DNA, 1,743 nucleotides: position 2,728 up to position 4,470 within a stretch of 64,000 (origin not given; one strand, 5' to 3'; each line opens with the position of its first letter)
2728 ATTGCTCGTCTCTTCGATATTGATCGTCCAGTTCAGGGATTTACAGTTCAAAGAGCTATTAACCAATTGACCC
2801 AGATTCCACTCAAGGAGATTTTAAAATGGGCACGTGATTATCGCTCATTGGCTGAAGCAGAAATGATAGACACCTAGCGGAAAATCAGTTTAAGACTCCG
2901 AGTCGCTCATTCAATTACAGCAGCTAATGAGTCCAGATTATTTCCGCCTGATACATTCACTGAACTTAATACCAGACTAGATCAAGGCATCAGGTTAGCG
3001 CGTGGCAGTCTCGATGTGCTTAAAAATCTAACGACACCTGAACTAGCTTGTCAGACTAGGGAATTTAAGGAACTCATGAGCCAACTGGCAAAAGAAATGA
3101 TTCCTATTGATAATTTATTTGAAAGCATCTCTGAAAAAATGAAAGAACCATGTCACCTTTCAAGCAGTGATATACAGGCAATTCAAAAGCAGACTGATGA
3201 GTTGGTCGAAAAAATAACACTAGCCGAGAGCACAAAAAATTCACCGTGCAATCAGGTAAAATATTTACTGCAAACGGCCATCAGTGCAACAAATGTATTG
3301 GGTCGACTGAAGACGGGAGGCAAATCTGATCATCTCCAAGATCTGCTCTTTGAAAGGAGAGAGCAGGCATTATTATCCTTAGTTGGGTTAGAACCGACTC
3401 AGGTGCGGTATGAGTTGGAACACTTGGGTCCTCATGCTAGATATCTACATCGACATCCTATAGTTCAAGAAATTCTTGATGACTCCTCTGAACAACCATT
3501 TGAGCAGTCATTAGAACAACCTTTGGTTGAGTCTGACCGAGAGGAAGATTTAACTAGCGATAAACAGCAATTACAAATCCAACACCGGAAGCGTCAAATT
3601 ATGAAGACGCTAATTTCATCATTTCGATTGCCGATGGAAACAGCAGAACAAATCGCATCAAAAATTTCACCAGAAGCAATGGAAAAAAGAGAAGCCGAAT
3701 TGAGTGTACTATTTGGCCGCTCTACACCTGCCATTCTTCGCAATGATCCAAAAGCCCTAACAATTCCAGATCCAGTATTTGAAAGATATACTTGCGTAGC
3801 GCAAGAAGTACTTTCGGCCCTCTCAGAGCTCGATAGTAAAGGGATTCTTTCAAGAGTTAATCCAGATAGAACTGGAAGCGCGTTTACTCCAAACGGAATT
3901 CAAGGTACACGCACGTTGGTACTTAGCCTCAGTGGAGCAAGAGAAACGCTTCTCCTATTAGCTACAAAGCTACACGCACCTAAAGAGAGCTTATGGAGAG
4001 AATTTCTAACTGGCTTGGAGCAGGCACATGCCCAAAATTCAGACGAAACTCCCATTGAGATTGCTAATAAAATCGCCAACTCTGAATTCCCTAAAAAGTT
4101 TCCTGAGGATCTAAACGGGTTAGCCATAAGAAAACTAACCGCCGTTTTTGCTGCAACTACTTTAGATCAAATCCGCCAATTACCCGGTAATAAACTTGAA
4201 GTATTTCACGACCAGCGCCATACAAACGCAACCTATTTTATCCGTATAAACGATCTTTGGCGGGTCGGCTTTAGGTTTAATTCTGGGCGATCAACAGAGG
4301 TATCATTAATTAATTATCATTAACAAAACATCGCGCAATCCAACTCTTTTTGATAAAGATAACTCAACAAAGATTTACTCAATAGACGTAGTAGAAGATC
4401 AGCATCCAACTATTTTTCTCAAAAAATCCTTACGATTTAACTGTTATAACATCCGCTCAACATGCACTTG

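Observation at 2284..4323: Long ORF interrupted by one amber codon and ending in a HigB (Rts1-type killer) toxin domain, with no adjacent antitoxin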

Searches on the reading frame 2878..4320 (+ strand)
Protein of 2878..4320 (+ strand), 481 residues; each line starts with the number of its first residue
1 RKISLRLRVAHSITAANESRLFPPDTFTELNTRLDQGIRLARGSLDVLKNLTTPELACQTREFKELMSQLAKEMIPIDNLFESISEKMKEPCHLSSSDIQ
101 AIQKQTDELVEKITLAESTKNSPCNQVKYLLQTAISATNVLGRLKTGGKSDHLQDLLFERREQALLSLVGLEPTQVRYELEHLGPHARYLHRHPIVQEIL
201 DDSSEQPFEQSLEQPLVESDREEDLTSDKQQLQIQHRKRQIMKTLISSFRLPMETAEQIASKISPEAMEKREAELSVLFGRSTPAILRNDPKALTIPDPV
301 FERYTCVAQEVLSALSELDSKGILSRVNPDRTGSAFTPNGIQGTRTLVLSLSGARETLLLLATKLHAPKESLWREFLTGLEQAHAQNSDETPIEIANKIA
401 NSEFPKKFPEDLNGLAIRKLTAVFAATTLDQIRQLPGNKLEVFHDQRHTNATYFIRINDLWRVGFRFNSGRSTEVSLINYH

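Call 4: search_protein_families(library=pfam, proteins=[window:2878-4320:+, window:3016-4320:+], max_evalue=1)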
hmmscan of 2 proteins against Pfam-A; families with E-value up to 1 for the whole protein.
window:2878-4320:+ (481 aa): 4 families
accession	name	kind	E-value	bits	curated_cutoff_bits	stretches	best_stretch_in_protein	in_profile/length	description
PF05015.19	HigB-like_toxin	-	6.3e-05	23.8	27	1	408-474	21-85/91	RelE-like toxin of type II toxin-antitoxin system HigB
PF22979.2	HTH_69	-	0.14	12.5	27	0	291-328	24-60/69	Winged helix-turn-helix domain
PF24617.1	POF1B_HlH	-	0.15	13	27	1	62-138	2-74/84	POF1B helix-loop-helix domain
PF09548.15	Spore_III_AB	-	0.33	11.4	32.5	1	51-130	39-117/170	Stage III sporulation protein AB (spore_III_AB)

window:3016-4320:+ (435 aa): 4 families
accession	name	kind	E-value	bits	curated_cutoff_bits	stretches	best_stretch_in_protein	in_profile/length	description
PF05015.19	HigB-like_toxin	-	5.6e-05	24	27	1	362-428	21-85/91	RelE-like toxin of type II toxin-antitoxin system HigB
PF22979.2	HTH_69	-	0.11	12.9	27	0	245-282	24-60/69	Winged helix-turn-helix domain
PF24617.1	POF1B_HlH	-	0.12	13.2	27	1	16-92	2-74/84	POF1B helix-loop-helix domain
PF09548.15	Spore_III_AB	-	0.74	10.3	32.5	1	8-84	42-117/170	Stage III sporulation protein AB (spore_III_AB)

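Call 7: search_protein_families(library=ncbifam, proteins=[window:2878-4320:+], max_evalue=1)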
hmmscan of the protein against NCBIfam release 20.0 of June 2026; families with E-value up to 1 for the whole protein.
window:2878-4320:+ (481 aa): 0 families

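Call 15: search_protein_representatives(protein=window:2878-4320:+)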
Query: 481 residues. Proteins with E-value up to 0.001 (for the whole library): 261; up to 1e-10: 5; up to 1e-30: 5. The best 150 are listed.
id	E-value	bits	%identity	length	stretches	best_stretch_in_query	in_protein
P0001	9.7e-282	950.8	100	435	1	48-481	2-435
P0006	5.7e-45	170.6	27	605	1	3-481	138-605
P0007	1.3e-42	162.8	27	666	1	7-481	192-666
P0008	4.5e-39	151.1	28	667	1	13-481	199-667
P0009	2.9e-35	138.6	35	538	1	245-481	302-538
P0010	9.0e-10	54.6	39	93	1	396-481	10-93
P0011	2.2e-09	53.3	43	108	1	401-481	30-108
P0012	7.4e-09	51.6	41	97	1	394-481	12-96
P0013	2.1e-08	50.0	39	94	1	404-481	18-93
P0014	2.5e-08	49.8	39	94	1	397-481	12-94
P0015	2.9e-08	49.6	41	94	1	405-481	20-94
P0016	1.2e-07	47.6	35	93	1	397-481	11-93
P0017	1.9e-07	46.9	39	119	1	404-481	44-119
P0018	1.9e-07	46.9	40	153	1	397-481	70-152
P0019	2.2e-07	46.7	39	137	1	394-481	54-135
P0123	4.9e-05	39.0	25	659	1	219-481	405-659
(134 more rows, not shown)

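Call 21: find_encoding_contigs(protein=P0007, flank=8000, max_places=4)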
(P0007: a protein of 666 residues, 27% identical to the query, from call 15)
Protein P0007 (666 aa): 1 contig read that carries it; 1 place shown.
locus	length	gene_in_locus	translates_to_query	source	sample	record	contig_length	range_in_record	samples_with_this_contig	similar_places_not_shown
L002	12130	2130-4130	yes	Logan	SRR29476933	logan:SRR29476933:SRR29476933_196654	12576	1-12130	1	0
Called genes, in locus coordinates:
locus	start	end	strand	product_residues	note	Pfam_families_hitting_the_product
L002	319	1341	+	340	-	PF13646:HEAT_2 (weak)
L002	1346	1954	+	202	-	-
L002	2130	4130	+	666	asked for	PF05015:HigB-like_toxin (weak)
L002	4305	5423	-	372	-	PF13439:Glyco_transf_4, PF13579:Glyco_trans_4_4, PF00534:Glycos_transf_1, PF13692:Glyco_trans_1_4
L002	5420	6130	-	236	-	PF00132:Hexapep, PF14602:Hexapep_2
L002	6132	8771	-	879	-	PF13440:Polysacc_synt_3, PF13439:Glyco_transf_4, PF13579:Glyco_trans_4_4, PF00534:Glycos_transf_1, PF13692:Glyco_trans_1_4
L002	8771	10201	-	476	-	PF02397:Bac_transf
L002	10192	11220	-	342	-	PF00535:Glycos_transf_2, PF13641:Glyco_tranf_2_3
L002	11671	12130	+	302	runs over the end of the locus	?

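Call 22: find_related_loci(query=window:2878-4320:+, collection=genome_contigs, flank=10000)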
Query window:2878-4320:+ (481 aa) in genome_contigs; peptide patterns used: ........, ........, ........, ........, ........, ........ (x = any residue, [..] = any of these).
95 stretches matched a pattern, but none encodes a relative of the query by tblastn (E <= 1e-3).

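Call 23: find_encoding_contigs(protein=P0008, flank=8000, max_places=4)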
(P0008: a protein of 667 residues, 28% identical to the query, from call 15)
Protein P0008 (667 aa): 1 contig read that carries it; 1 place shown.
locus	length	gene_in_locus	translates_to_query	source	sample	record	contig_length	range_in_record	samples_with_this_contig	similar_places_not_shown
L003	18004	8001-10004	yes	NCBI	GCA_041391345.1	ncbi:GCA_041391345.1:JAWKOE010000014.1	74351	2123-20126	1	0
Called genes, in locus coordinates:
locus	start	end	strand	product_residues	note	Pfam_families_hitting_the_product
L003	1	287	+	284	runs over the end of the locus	-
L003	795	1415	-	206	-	-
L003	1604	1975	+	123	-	PF05973:Gp49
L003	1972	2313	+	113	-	PF13744:HTH_37, PF01381:HTH_3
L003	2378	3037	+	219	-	PF20582:UPF0758_N, PF04002:RadC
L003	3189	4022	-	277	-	PF00089:Trypsin, PF13365:Trypsin_2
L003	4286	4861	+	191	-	PF01909:NTP_transf_2, PF18765:Polbeta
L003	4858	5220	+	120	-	PF08780:NTase_sub_bind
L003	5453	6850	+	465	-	PF00270:DEAD, PF04851:ResIII, PF00271:Helicase_C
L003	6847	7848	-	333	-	PF04055:Radical_SAM, PF06968:BATS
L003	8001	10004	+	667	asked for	PF05015:HigB-like_toxin (weak)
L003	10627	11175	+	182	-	PF00072:Response_reg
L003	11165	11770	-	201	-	PF21176:RecR_HhH, PF02132:RecR_ZnF (weak), PF01751:Toprim, PF13662:Toprim_4, PF21175:RecR_C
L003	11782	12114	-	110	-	PF02575:YbaB_DNA_bd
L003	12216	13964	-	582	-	PF05496:RuvB_N (weak), PF13177:DNA_pol3_delta2, PF00004:AAA, PF07728:AAA_5 (faint), PF22608:DNAX_ATPase_lid, PF12169:DNA_pol3_gamma3, PF12362:DUF3646 (weak)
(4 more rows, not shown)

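Call 24: find_encoding_contigs(protein=P0006, flank=8000, max_places=4)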
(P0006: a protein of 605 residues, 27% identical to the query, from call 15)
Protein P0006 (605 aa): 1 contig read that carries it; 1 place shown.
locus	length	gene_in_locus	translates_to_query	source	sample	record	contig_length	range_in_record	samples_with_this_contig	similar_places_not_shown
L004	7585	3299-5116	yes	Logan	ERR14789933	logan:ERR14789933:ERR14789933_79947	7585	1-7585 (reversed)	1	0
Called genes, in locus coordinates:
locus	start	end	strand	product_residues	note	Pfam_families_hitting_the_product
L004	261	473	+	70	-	-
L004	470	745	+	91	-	-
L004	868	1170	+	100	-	-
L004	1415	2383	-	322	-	PF01047:MarR (faint), PF13404:HTH_AsnC-type, PF13412:HTH_24, PF12802:MarR_2 (weak), PF08279:HTH_11 (weak), PF13404:HTH_AsnC-type, PF13412:HTH_24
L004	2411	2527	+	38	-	-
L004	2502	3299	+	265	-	PF02567:PhzC-PhzF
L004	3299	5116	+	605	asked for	PF05015:HigB-like_toxin (weak)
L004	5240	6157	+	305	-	-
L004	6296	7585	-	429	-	?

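Call 25: find_encoding_contigs(protein=P0009, flank=8000, max_places=4)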
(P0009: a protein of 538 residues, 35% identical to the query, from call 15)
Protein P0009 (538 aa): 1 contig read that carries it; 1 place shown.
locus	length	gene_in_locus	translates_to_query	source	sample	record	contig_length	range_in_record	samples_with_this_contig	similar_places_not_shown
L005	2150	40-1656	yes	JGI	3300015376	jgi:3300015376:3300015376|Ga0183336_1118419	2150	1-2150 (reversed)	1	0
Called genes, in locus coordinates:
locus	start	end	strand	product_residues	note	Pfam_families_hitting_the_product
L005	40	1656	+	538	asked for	-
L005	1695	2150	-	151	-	?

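Call 26: find_encoding_contigs(protein=P0123, flank=8000, max_places=4)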
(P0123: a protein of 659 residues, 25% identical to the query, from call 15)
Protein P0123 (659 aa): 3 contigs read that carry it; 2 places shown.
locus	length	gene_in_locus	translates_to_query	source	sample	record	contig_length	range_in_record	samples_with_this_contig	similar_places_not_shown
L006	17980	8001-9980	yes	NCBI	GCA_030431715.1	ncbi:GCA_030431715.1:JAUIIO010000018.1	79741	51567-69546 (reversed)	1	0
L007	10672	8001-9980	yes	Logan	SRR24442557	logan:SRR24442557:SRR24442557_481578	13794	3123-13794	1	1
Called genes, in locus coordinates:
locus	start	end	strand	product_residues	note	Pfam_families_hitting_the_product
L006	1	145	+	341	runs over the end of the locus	-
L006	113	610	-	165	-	PF12158:DUF3592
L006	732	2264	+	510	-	PF00067:p450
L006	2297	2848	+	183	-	-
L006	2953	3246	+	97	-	-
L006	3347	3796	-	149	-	-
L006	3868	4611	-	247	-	PF13489:Methyltransf_23, PF13649:Methyltransf_25 (weak), PF13847:Methyltransf_31, PF08241:Methyltransf_11, PF08242:Methyltransf_12 (weak)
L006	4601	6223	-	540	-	PF20604:DUF6798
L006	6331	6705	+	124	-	PF07963:N_methyl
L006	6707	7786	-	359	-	-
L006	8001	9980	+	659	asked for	-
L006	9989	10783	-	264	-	-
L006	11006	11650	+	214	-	PF04012:PspA_IM30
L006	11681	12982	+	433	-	PF09925:DUF2157 (weak)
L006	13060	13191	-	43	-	-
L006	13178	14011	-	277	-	PF00459:Inositol_P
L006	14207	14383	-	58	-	-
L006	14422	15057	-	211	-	PF08534:Redoxin, PF00578:AhpC-TSA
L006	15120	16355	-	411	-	PF08014:MATCAP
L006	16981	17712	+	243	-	PF06347:SH3_4 (weak), PF08239:SH3_3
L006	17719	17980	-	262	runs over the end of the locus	-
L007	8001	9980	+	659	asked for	-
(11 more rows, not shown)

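Call 77: search_protein_families(library=pfam, proteins=[L004:5240-6157:+, L004:6296-7585:-, L004:470-745:+, L004:868-1170:+, L004:261-473:+, L002:1346-1954:+, L002:319-1341:+, L006:9989-10783:-, L006:6707-7786:-, L005:1695-2150:-], max_evalue=0.01)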
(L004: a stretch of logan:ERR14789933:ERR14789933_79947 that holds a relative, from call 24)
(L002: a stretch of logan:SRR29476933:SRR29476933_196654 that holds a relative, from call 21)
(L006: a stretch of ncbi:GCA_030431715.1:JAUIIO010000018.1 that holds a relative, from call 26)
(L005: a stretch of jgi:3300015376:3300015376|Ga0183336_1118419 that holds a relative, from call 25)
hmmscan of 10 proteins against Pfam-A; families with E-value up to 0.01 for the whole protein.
L004:5240-6157:+ (305 aa): 0 families

L004:6296-7585:- (429 aa): 1 family
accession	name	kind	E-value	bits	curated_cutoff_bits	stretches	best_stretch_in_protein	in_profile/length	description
PF02696.19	SelO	-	9.8e-106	354.7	22.8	1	14-398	66-464/466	Protein adenylyltransferase SelO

L004:470-745:+ (91 aa): 1 family
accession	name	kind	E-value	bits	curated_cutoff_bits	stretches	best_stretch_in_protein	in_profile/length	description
PF08843.17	AbiEii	-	0.0036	17.7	22.5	1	26-61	19-53/238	Nucleotidyl transferase AbiEii toxin, Type IV TA system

L004:868-1170:+ (100 aa): 2 families
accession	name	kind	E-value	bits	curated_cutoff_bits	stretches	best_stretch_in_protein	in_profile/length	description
PF09970.15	DUF2204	-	0.00084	19.5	20.3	1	13-92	100-180/181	Nucleotidyl transferase of unknown function (DUF2204)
PF19502.5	DUF6036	-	0.0027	18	23.6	1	12-62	71-122/164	Nucleotidyltransferase of unknown function (DUF6036)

L004:261-473:+ (70 aa): 0 families

L002:1346-1954:+ (202 aa): 0 families

L002:319-1341:+ (340 aa): 3 families
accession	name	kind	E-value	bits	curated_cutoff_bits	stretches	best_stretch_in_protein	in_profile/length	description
PF13646.12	HEAT_2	-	1.6e-07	32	27.7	1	47-124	2-78/88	HEAT repeats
PF03130.22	HEAT_PBS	-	0.00024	21.8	20.9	0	95-114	3-22/27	PBS lyase HEAT-like repeat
PF00514.29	Arm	-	0.00024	21.5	20.6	0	46-71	14-39/41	Armadillo/beta-catenin-like repeat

L006:9989-10783:- (264 aa): 0 families

L006:6707-7786:- (359 aa): 0 families

L005:1695-2150:- (151 aa): 1 family
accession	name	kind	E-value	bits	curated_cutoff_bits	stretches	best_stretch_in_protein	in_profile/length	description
PF00202.27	Aminotran_3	-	4.8e-41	141.2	30.5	1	1-150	253-403/403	Aminotransferase class-III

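Call 81: search_dna_similar(query=window:2878-4059:+, collection=plasmids, mode=protein, max_evalue=0.001, max_rows=10)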
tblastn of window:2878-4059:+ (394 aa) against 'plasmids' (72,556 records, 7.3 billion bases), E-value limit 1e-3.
No match.

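Call 82: search_dna_similar(query=window:2878-4059:+, collection=phages, mode=protein, max_evalue=0.001, max_rows=10)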
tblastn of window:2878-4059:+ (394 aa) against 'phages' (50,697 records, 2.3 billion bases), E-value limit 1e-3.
No match.
